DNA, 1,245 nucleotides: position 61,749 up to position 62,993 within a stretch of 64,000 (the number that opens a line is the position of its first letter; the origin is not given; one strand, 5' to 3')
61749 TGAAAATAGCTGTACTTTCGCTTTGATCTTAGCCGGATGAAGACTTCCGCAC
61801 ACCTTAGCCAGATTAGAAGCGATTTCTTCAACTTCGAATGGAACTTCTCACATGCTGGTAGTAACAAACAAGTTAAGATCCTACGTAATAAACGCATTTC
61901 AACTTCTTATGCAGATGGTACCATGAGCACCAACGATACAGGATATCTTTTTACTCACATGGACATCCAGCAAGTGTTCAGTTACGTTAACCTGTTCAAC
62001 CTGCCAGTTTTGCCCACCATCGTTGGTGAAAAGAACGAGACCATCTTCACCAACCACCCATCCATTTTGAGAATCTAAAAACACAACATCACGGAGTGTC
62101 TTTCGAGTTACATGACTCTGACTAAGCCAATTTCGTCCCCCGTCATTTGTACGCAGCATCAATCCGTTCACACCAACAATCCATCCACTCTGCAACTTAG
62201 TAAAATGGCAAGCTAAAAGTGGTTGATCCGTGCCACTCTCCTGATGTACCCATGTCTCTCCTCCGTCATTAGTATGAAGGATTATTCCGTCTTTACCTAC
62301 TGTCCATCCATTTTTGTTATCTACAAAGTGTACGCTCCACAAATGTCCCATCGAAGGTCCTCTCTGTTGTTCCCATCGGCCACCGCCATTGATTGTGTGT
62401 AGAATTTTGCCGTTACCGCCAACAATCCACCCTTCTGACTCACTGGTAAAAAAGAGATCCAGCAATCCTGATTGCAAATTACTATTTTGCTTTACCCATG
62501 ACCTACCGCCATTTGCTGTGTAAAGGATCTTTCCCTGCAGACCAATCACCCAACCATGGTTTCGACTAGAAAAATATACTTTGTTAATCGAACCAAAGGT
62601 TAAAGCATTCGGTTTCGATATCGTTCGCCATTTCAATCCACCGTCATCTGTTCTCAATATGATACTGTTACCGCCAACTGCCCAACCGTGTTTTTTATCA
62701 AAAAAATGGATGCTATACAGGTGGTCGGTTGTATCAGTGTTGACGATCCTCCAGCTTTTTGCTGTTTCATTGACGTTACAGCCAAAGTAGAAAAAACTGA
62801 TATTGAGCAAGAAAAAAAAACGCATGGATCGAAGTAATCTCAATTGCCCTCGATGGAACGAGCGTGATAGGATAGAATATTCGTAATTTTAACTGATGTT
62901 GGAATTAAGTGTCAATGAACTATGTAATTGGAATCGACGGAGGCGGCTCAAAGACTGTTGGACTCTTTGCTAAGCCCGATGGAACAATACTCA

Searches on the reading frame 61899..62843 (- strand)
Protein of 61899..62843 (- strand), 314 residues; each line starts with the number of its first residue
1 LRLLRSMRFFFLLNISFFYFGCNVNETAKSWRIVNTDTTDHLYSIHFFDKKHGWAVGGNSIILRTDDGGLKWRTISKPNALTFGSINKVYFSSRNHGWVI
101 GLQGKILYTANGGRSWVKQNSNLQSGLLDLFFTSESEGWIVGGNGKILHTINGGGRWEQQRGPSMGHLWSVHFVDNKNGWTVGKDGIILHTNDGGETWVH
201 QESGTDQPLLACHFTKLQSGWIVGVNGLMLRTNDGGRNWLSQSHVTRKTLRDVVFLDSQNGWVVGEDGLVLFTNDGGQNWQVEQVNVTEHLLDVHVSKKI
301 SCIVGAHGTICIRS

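Call 43: search_protein_families(library=pfam, proteins=[window:61899-62843:-], max_evalue=0.00001)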
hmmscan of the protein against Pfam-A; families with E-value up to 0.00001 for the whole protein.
window:61899-62843:- (314 aa): 3 families
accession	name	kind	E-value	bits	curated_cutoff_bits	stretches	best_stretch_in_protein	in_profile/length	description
PF14870.12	PSII_BNR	-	5.6e-45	154.3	27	4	26-118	4-96/303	Photosynthesis system II assembly factor YCF48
PF15902.12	Sortilin-Vps10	-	9e-12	44.9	33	0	28-124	10-117/446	Sortilin, neurotensin receptor 3,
PF02012.26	BNR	-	1.5e-07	30.8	27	0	272-281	2-11/12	BNR/Asp-box repeat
